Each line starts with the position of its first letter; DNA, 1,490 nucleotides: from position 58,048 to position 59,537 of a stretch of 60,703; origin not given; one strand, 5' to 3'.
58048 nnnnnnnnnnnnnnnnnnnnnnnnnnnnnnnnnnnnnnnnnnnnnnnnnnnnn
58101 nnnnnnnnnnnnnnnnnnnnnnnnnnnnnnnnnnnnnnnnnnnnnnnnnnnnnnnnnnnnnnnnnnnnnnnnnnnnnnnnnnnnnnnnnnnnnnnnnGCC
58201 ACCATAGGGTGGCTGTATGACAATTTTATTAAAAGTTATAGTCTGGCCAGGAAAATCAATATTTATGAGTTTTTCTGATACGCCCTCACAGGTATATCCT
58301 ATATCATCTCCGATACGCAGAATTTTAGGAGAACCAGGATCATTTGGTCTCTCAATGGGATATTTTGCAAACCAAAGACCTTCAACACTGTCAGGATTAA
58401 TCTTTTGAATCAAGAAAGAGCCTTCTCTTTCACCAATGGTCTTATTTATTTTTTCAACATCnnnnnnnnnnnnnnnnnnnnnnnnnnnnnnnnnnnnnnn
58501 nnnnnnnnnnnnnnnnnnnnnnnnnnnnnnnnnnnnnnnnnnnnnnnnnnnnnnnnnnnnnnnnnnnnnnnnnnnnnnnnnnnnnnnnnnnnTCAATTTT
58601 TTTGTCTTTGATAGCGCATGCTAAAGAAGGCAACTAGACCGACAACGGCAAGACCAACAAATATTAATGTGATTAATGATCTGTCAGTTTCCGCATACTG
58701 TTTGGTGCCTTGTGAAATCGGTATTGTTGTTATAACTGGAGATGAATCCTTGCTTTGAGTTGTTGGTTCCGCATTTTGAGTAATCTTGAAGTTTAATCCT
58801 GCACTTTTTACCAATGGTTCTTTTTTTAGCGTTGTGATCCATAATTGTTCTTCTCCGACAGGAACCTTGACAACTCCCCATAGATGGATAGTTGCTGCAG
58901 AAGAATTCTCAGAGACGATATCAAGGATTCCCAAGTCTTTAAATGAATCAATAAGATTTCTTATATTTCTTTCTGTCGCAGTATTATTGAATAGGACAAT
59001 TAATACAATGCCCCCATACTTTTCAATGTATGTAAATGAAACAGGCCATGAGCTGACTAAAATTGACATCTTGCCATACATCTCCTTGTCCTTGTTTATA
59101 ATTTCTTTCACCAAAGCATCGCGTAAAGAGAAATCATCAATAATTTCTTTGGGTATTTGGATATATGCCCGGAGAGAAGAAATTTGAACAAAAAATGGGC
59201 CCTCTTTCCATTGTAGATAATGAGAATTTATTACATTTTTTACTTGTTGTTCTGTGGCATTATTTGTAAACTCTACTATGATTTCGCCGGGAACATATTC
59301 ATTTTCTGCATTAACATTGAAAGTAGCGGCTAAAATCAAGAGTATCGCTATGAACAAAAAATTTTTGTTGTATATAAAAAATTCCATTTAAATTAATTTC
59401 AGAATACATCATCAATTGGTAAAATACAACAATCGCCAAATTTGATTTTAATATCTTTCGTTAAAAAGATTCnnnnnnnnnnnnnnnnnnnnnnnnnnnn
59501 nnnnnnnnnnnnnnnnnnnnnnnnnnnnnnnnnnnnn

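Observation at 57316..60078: Pilin operon encoding a protein that ends in a Hint domain: possible Hedgehog-style autoprocessing on the cell surface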

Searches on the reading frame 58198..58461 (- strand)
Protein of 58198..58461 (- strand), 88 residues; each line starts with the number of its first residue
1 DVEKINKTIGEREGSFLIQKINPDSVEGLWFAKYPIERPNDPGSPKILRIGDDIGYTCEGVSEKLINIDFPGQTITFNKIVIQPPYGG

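Call 35: search_protein_families(library=pfam, proteins=[window:58198-58461:-], max_evalue=10)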
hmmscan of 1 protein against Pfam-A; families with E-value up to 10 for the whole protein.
window:58198-58461:- (88 aa): 0 families
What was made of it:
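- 58198..58461 (-): Conserved ~88-aa all-beta passenger domain (residues 44-131), with invariant Cys101 at 58288-58290. No Pfam hit (call 35).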

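Call 39: search_protein_representatives(alignment_id=A3)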
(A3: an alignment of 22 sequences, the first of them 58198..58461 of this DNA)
Query: 22 sequences, 88 profile positions. Proteins with E-value up to 0.001 (for the whole library): 165; up to 1e-10: 62; up to 1e-30: 22. The best 150 are listed.
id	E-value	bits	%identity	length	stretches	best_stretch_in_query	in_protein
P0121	3.9e-44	164.3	-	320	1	1-88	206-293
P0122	1.5e-41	155.9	-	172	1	2-88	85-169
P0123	7.0e-41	153.8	-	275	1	3-88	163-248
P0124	2.5e-39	148.8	-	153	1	2-88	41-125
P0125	5.6e-39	147.7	-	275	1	1-88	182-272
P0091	1.5e-38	146.3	-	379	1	1-88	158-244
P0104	6.2e-38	144.4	-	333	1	2-88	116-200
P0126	1.9e-37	142.8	-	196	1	2-88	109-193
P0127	3.9e-37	141.8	-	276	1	1-88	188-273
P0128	4.7e-37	141.6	-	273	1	2-88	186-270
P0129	5.5e-37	141.3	-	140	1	9-88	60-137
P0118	8.0e-37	140.8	-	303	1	2-88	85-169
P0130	6.8e-36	137.8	-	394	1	2-85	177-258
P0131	1.0e-35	137.3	-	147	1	2-76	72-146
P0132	3.7e-34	132.3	-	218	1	8-88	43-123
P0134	8.1e-34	131.2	-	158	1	2-88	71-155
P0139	6.1e-31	122.0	-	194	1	4-88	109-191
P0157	2.0e-21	91.4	-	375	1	2-88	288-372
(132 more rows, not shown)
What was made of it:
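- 58198..58461 (-): 165 representative clusters at E<=1e-3 (call 39).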

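Call 42: find_encoding_contigs(protein=P0122, flank=4000, max_places=4)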
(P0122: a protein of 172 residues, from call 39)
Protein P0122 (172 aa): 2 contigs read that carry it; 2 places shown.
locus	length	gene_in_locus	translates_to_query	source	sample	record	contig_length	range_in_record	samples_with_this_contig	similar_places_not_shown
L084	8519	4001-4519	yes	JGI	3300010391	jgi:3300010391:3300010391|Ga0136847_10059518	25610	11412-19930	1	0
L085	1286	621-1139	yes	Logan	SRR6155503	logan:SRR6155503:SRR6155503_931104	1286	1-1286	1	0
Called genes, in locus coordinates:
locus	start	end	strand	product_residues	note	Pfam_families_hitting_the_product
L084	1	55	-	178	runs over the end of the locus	PF13730:HTH_36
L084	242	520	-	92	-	-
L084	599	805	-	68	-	PF12844:HTH_19, PF13443:HTH_26, PF13560:HTH_31, PF01381:HTH_3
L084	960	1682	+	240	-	PF01381:HTH_3, PF12844:HTH_19, PF13560:HTH_31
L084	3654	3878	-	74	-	PF02604:PhdYeFM_antitox (weak)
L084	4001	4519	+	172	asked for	-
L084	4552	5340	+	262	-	PF01988:VIT1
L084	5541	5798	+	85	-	PF04070:DUF378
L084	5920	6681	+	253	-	PF02463:SMC_N (faint), PF13555:AAA_29 (faint), PF00005:ABC_tran, PF13304:AAA_21 (faint)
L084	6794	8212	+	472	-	PF19295:SufBD_N, PF01458:SUFBD_core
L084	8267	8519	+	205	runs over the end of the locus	PF01458:SUFBD_core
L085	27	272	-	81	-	-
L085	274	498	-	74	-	PF02604:PhdYeFM_antitox (weak)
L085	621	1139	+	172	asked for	-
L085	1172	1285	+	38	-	?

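Call 44: find_encoding_contigs(protein=P0128, flank=4000, max_places=4)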
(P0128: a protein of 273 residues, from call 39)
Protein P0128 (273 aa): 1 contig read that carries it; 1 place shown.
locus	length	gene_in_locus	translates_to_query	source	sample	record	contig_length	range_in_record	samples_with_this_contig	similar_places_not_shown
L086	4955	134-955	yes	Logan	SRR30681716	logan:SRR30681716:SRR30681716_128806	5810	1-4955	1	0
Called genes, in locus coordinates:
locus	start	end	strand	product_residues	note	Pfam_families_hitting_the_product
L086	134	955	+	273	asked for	PF01833:TIG (weak)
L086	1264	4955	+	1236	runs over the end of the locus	-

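Call 45: find_encoding_contigs(protein=P0134, flank=4000, max_places=4)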
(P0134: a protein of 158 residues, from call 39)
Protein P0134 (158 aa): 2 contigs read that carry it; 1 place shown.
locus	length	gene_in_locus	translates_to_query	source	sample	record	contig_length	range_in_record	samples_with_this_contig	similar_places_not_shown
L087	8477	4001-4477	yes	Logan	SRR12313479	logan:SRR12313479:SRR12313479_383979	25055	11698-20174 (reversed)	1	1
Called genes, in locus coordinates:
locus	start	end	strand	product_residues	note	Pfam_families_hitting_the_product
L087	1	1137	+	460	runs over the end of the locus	PF21760:SecD_1st, PF22599:SecDF_P1_head, PF02355:SecD_SecF_C, PF03176:MMPL (weak)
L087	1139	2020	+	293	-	PF07549:Sec_GG (weak), PF02355:SecD_SecF_C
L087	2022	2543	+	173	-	-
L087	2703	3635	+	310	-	PF13365:Trypsin_2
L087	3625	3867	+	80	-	-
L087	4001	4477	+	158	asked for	-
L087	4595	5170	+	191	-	-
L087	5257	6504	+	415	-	PF00070:Pyr_redox (faint), PF07992:Pyr_redox_2, PF13738:Pyr_redox_3 (faint), PF22366:NDH2_C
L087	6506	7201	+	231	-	PF05724:TPMT (weak), PF13489:Methyltransf_23 (weak), PF02353:CMAS (faint), PF03848:TehB (weak), PF13847:Methyltransf_31, PF08241:Methyltransf_11, PF08242:Methyltransf_12, PF13649:Methyltransf_25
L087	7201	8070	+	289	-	PF01471:PG_binding_1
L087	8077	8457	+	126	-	PF01641:SelR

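Call 46: predict_structure(alignment_id=A3)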
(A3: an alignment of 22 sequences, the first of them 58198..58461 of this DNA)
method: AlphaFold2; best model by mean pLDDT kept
length: 88 residues; sequences in the alignment: 22
mean_pLDDT: 81.2   pTM: 0.69
mean pLDDT of the five models: 81.2, 75.1, 46.6, 34.9, 34.6
residues with pLDDT >= 90: 43; 70-90: 24; 50-70: 17; < 50: 4
segments of 3 or more residues with pLDDT < 50: 86-88
pLDDT, mean of each block of 10 residues (from residue 1): 89 89 93 61 88 71 89 91 54
secondary structure, 60 per line:
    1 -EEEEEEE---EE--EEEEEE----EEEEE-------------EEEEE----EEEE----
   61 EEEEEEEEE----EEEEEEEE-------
elements in order: E2-8 E16-21 E26-30 E44-48 E53-56 E61-69 E74-81
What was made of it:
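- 58198..58461 (-): AF2 pLDDT 81, seven strands (call 46).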

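Call 50: fold_search(model_id=the predicted structure, library=pdb)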
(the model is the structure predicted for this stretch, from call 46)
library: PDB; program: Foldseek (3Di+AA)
matches with E <= 10: 559; with E <= 0.001: 0
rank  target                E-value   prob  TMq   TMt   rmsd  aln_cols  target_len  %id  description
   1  7ck4_C                1.3e-01  0.38  0.27  0.25  12.2        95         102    9  Structural and functional analysis of small heat shock protein from Synechococcus phage S-ShM2 (released 2021-07-21)
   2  2y22_E                1.3e-01  0.33  0.25  0.28  12.4        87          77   15  Human AlphaB-crystallin Domain (residues 67-157) (released 2011-03-02)
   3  1gme_B                1.3e-01  0.18  0.22  0.19  14.2       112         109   12  Crystal structure and assembly of an eukaryotic small heat shock protein (released 2001-11-29)
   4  4jus_B                1.3e-01  0.25  0.23  0.23  13.8        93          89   14  Crystal structure of a fragment of Human HSPB6 (released 2014-02-05)
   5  3l1g                  1.6e-01  0.33  0.29  0.28  12.5        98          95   11  Human AlphaB crystallin (released 2010-05-12)
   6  8pa0_B                1.8e-01  0.47  0.31  0.33  12.2        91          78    8  cvHsp (HspB7) C131S alpha-crystallin domain - filamin C (FLNC) domain 24 complex (released 2024-10-16)
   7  2y22_D                1.8e-01  0.30  0.25  0.27  12.4        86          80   15  Human AlphaB-crystallin Domain (residues 67-157) (released 2011-03-02)
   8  7bzw_1                1.9e-01  0.33  0.29  0.26  13.8       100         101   10  Structure of Hsp21 (released 2021-04-28)
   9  4m5s_A                1.9e-01  0.21  0.23  0.23  12.7        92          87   16  Human alphaB crystallin core domain in complex with C-terminal peptide (released 2014-04-09)
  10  2wj7_A                2.0e-01  0.28  0.25  0.26  11.8        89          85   15  human alphaB crystallin (released 2009-08-11)
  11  5zul_D                2.1e-01  0.16  0.23  0.20  12.8        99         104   12  Small heat shock protein from Mycobacterium marinum M : Form-3 (released 2019-01-30)
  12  3ipf_A                2.2e-01  0.51  0.27  0.33  10.1        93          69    9  Crystal structure of the Q251Q8_DESHY protein from Desulfitobacterium hafniense. Northeast Structural Genomics Consort (released 2009-09-15)
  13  6gjh_A                2.2e-01  0.21  0.23  0.23  12.7        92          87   17  Human Hsp27 (HspB1) alpha-crystallin domain in complex with a peptide mimic of its phosphorylatable N-terminal region (released 2019-05-29)
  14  1gme_D                2.2e-01  0.16  0.24  0.20  14.2       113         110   10  Crystal structure and assembly of an eukaryotic small heat shock protein (released 2001-11-29)
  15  5ltw_L                2.5e-01  0.18  0.22  0.21  12.6        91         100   15  Complex of human 14-3-3 sigma CLU1 mutant with phosphorylated heat shock protein B6 (released 2017-02-01)
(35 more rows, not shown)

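Call 81: find_encoding_contigs(protein=P0157, flank=3000, max_places=2)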
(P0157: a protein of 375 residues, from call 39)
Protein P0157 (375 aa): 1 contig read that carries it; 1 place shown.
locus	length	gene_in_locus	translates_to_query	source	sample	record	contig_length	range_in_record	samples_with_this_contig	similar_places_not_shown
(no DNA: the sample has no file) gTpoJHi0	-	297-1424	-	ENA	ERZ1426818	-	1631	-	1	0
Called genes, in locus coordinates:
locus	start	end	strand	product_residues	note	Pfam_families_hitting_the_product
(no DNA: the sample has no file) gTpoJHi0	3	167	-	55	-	?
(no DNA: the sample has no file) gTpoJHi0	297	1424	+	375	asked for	PF01833:TIG (weak)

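Call 82: find_encoding_contigs(protein=P0139, flank=3000, max_places=2)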
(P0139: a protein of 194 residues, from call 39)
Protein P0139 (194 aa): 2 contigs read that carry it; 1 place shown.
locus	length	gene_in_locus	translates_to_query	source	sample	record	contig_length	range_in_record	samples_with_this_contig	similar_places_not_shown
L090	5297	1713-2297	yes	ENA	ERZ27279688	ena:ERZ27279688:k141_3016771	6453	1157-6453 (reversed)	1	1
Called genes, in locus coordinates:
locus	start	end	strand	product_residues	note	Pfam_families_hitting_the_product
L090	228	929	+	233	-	-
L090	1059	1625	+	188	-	-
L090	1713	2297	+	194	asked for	PF01471:PG_binding_1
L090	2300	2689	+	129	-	PF20393:Pro_CA_2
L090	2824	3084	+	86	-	-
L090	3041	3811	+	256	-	-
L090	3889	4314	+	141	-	-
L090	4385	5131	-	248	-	PF18912:DZR_2 (faint), PF00156:Pribosyltran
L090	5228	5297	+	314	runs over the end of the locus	PF11104:PilM_2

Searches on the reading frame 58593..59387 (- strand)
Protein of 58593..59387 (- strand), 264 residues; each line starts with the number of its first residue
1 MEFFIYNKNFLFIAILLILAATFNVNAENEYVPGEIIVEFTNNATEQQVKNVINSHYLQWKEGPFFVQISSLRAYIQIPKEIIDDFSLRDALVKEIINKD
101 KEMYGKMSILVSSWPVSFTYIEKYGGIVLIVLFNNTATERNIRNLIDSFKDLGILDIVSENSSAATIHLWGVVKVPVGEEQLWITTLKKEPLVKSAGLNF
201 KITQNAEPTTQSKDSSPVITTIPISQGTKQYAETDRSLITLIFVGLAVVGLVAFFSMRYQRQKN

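Call 3: search_protein_families(library=pfam, proteins=[window:58593-59387:-], max_evalue=1)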
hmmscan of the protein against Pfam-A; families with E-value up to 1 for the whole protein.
window:58593-59387:- (264 aa): 2 families
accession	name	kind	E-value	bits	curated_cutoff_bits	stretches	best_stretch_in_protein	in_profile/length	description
PF22148.1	Fervidolysin_NPro-like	-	0.00029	21.6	21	1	22-55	6-37/81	Fervidolysin N-terminal prodomain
PF18152.6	DAHP_snth_FXD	-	0.062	13.6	27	0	130-171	2-43/67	DAHP synthase ferredoxin-like domain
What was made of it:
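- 58593..59387 (-): Upstream neighbour: a 264-aa protein with a signal peptide, two weak subtilisin-propeptide-like (Fervidolysin_NPro-like) segments and a C-terminal TM anchor. It is probably not functionally linked. Pfam E 2.9e-4 (call 3).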

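Call 4: search_protein_families(library=ncbifam, proteins=[window:58593-59387:-], max_evalue=1)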
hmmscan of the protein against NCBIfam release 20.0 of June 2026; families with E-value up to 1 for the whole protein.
window:58593-59387:- (264 aa): 0 families

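Call 69: find_homologous_proteins(query=window:58593-59387:-, max_evalue=0.001)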
Query window:58593-59387:- (264 aa): 4 proteins with E <= 0.001 among 1001 candidates.
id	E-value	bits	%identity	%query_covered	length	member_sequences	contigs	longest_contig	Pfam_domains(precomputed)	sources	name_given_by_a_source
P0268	1.0e-166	571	100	100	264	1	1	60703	-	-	-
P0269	2.0e-86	308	57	92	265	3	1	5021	-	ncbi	-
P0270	1.2e-85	305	54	97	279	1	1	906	-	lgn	-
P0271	6.5e-12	64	29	78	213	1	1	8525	PF22148.2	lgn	-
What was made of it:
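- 58593..59387 (-): Only 3 homologs in the large protein database (call 69).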

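Call 70: find_encoding_contigs(protein=P0269, flank=5000, max_places=3)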
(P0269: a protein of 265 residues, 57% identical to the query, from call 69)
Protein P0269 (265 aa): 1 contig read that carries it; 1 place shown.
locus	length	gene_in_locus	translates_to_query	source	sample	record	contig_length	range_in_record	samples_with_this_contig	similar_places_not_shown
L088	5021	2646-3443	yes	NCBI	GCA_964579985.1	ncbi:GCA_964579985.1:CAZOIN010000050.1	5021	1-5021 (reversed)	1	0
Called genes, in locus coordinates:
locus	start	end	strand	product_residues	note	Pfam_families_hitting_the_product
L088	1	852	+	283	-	?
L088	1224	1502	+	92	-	-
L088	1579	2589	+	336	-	PF13936:HTH_38, PF00665:rve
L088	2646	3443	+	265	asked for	-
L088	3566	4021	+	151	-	-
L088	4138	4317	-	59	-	-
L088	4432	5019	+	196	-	?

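Call 71: find_encoding_contigs(protein=P0271, flank=5000, max_places=3)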
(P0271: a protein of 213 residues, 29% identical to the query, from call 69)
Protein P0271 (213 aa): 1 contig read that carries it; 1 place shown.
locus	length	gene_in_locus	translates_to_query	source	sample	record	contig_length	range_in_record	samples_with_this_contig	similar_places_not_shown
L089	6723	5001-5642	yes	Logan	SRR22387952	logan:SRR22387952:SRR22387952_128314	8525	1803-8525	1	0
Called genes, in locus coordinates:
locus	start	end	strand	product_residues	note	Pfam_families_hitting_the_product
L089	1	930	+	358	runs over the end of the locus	PF02779:Transket_pyr, PF02780:Transketolase_C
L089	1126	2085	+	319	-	PF00294:PfkB, PF08543:Phos_pyr_kin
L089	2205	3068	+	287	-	PF01116:F_bP_aldolase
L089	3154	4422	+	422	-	PF01946:Thi4 (faint), PF00070:Pyr_redox (faint), PF01266:DAO (faint), PF03486:HI0933_like (faint), PF07992:Pyr_redox_2, PF13450:NAD_binding_8 (weak), PF13738:Pyr_redox_3 (weak), PF07992:Pyr_redox_2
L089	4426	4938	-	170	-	-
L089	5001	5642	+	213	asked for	PF22148:Fervidolysin_NPro-like (weak)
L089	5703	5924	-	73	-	-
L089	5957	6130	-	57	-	-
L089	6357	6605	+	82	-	PF00462:Glutaredoxin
